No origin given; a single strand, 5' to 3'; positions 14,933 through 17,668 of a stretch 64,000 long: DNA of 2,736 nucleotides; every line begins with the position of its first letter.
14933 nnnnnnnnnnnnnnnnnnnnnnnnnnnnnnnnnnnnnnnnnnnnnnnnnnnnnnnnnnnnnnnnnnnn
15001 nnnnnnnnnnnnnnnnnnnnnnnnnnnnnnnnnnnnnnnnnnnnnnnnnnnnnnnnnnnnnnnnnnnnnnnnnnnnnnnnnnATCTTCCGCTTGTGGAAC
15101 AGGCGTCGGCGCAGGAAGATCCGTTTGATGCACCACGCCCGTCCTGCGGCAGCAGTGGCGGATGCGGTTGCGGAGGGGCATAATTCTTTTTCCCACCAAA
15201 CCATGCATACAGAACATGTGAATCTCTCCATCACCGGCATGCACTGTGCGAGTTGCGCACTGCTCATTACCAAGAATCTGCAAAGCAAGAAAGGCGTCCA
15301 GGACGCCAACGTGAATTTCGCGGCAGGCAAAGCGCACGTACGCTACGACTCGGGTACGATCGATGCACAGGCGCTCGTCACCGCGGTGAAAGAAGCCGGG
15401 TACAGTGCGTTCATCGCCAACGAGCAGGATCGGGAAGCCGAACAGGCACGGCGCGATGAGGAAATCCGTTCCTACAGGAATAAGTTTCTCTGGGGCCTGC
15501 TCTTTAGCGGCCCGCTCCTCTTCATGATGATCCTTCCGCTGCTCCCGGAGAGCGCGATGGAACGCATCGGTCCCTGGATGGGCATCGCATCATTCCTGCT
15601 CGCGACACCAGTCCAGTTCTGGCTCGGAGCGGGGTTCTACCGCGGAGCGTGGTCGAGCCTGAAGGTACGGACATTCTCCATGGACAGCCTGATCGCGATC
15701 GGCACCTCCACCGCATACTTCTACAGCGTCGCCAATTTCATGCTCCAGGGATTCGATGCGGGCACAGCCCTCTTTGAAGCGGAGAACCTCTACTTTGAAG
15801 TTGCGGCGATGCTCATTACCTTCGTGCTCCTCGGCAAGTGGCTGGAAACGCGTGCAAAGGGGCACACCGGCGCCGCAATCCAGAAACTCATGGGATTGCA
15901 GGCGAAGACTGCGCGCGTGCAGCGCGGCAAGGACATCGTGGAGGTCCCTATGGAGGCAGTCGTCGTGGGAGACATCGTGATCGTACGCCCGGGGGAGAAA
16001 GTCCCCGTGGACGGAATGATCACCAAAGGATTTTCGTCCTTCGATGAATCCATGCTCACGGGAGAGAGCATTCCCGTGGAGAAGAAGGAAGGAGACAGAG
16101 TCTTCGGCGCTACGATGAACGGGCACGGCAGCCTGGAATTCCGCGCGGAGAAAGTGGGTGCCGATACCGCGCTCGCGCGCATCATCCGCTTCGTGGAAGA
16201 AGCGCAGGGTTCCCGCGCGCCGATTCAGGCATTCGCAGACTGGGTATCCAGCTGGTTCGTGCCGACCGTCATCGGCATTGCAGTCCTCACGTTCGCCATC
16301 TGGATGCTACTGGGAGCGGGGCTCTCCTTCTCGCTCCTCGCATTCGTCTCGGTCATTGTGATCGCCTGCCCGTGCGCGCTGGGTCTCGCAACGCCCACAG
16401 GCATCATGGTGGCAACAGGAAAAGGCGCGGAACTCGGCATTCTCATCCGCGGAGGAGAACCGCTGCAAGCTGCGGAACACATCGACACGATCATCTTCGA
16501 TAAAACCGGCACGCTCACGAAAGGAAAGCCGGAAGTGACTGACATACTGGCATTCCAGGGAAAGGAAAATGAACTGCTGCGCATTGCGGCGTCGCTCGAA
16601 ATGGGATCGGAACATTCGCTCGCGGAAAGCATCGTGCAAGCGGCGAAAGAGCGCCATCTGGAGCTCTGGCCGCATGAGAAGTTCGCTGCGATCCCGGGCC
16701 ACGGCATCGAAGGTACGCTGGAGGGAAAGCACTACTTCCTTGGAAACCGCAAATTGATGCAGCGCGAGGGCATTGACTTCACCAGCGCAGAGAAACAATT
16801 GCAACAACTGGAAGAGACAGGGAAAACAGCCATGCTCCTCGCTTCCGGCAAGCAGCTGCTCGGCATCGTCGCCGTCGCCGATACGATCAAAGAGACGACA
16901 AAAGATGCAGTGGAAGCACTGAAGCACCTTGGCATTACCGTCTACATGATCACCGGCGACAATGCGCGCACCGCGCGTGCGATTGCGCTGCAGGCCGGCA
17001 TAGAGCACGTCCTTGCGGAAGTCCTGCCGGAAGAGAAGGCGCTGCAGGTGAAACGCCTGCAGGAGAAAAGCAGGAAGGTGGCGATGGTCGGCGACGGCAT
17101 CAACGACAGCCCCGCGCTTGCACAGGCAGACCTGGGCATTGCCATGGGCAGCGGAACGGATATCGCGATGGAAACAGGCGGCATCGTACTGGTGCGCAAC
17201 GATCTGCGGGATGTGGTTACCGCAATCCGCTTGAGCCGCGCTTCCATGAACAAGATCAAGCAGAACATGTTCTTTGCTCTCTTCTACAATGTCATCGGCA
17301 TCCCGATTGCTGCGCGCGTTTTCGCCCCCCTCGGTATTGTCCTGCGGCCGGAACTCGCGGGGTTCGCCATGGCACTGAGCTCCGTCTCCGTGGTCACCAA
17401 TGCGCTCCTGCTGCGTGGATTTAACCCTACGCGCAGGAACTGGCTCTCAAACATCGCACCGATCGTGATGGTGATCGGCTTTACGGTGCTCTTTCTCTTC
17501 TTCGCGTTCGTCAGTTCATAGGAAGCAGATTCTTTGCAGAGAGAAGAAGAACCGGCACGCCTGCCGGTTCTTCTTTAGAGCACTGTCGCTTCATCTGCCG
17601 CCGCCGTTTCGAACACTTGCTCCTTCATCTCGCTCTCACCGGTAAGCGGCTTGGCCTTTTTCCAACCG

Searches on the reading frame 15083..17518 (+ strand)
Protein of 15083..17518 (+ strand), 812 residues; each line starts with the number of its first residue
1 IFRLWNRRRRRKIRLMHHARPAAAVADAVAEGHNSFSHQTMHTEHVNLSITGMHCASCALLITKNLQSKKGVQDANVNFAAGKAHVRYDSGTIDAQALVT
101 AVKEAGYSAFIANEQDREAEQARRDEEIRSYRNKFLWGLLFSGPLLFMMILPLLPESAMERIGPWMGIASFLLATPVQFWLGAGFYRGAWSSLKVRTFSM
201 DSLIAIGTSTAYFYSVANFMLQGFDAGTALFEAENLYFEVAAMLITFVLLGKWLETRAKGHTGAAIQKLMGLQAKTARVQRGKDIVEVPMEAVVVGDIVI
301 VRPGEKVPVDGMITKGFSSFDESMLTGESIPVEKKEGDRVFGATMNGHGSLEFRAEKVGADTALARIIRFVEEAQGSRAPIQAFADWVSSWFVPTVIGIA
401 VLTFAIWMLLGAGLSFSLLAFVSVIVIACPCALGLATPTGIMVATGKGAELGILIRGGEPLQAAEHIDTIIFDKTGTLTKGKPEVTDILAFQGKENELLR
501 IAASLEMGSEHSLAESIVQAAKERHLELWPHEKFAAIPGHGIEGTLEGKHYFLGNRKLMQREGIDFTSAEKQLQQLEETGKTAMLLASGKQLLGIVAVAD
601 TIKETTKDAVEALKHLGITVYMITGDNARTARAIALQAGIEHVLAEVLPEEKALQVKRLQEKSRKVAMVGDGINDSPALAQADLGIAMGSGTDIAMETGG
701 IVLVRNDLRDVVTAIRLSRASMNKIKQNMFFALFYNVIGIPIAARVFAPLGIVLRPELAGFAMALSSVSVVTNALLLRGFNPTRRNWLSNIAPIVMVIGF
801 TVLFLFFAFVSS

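Call 84: search_protein_families(library=pfam, proteins=[window:15083-17518:+], max_evalue=0.001)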
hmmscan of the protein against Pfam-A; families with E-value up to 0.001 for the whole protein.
window:15083-17518:+ (812 aa): 4 families
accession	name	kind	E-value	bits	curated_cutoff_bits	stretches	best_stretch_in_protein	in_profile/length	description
PF00122.25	E1-E2_ATPase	-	4.9e-59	199.3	28.1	1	272-449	2-179/181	E1-E2 ATPase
PF00702.32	Hydrolase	-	2.7e-40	139.3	26.4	1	467-683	1-191/191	haloacid dehalogenase-like hydrolase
PF00403.32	HMA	-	4.9e-13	49.7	24.8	1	49-107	3-61/62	Heavy-metal-associated domain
PF08282.18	Hydrolase_3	-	4.5e-07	30.3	20.9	1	657-702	197-242/255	haloacid dehalogenase-like hydrolase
